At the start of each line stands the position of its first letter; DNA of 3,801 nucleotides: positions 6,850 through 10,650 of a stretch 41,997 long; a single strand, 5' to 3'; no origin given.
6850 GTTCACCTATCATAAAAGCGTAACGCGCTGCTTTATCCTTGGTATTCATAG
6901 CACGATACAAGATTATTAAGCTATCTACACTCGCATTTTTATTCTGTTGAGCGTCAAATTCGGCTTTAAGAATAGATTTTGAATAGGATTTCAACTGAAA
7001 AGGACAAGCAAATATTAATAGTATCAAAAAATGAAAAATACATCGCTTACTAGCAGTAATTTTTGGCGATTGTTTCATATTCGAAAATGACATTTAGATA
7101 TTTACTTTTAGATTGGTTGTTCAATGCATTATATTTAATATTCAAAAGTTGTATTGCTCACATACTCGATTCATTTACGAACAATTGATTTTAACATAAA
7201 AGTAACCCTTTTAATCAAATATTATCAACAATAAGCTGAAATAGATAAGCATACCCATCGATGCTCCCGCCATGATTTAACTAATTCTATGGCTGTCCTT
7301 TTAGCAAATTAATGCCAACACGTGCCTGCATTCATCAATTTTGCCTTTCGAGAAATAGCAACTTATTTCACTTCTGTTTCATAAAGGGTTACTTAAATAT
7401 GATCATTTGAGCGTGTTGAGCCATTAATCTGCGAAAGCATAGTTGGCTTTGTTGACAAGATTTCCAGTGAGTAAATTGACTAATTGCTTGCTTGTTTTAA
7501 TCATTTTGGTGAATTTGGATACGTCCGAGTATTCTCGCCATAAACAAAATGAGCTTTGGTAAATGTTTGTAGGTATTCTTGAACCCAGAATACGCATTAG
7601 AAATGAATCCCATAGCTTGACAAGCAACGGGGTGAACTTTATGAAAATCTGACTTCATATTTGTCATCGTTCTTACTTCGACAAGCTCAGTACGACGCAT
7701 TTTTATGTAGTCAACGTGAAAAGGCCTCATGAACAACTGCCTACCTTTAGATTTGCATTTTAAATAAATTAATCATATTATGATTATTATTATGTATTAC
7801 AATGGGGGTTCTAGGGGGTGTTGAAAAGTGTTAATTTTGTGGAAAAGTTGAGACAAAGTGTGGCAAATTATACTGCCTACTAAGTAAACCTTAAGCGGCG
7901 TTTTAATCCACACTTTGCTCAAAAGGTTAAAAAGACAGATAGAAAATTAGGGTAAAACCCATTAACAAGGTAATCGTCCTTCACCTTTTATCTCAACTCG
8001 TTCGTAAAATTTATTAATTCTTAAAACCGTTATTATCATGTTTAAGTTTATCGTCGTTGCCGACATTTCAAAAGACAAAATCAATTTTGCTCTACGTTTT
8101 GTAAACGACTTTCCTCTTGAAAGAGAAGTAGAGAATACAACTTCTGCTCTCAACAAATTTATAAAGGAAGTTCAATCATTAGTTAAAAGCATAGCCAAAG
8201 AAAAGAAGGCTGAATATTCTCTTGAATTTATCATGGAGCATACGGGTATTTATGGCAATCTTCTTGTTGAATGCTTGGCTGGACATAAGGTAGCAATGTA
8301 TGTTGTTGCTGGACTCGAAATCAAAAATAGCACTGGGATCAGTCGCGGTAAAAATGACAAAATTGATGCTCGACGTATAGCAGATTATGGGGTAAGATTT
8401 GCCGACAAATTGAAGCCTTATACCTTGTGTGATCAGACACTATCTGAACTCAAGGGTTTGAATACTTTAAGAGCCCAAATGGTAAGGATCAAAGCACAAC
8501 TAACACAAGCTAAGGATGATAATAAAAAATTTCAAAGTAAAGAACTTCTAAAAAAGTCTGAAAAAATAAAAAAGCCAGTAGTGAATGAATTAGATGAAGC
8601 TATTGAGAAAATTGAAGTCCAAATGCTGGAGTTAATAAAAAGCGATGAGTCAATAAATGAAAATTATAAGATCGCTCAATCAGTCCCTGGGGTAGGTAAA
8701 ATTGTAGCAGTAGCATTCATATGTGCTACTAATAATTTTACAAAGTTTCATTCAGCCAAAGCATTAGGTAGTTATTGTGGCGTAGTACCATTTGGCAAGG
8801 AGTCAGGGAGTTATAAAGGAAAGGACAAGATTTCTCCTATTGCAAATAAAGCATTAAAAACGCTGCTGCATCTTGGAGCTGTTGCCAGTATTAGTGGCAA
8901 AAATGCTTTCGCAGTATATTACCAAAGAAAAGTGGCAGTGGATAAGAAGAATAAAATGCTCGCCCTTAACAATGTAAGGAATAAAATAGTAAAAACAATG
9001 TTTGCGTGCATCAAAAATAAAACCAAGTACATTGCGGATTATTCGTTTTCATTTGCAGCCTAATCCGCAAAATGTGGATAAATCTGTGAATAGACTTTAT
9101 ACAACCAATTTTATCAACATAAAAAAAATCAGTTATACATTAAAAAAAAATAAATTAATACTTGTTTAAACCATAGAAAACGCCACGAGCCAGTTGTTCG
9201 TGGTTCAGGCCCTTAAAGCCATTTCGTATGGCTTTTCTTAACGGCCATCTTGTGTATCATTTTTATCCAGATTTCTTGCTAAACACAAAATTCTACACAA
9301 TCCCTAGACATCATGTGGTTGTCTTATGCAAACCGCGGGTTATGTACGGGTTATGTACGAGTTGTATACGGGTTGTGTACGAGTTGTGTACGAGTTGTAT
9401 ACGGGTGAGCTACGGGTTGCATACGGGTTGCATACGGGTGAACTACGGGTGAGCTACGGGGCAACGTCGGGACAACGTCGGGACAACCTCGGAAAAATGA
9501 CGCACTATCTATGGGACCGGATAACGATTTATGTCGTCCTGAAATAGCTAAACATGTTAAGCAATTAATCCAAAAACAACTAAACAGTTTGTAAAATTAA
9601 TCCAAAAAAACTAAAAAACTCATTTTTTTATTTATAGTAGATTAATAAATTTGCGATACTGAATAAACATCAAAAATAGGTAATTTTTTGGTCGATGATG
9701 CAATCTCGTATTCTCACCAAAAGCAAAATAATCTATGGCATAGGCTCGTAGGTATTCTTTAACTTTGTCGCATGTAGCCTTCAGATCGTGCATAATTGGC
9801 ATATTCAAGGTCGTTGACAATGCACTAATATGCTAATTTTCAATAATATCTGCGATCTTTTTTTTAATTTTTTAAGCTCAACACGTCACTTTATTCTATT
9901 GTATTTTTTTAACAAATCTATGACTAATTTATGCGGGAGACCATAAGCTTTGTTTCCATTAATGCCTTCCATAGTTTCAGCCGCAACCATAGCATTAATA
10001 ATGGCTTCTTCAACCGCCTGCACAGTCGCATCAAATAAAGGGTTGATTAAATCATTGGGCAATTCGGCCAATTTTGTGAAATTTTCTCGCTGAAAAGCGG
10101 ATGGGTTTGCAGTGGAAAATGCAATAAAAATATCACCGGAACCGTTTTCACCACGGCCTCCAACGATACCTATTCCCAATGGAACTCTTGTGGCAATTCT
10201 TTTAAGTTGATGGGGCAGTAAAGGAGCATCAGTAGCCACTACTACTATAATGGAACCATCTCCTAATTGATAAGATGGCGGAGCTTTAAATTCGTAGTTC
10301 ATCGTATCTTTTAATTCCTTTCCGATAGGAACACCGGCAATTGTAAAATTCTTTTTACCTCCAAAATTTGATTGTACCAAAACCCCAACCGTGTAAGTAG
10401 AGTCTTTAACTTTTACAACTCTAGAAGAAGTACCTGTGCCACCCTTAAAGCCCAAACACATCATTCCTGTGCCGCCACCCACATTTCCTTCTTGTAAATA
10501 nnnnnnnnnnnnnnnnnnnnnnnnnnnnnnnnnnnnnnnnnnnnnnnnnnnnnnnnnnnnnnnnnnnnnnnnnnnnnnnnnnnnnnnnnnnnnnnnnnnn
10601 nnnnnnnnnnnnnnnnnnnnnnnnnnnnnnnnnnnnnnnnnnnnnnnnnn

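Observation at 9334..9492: Strict 11-bp tandem array (14 units) with invariant CG..G core next to the IS110 element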

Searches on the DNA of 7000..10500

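Call 6: search_rna_families(source=window, start=7000, end=10500, threshold=evalue, max_evalue=1)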
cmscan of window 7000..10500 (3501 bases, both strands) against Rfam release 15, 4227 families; matches with E-value up to 1: 1.
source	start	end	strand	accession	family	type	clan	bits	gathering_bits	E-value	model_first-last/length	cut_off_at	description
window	8851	8936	-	RF01384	InvR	Gene;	-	20.8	60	1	1-91/91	no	Invasion gene-associated RNA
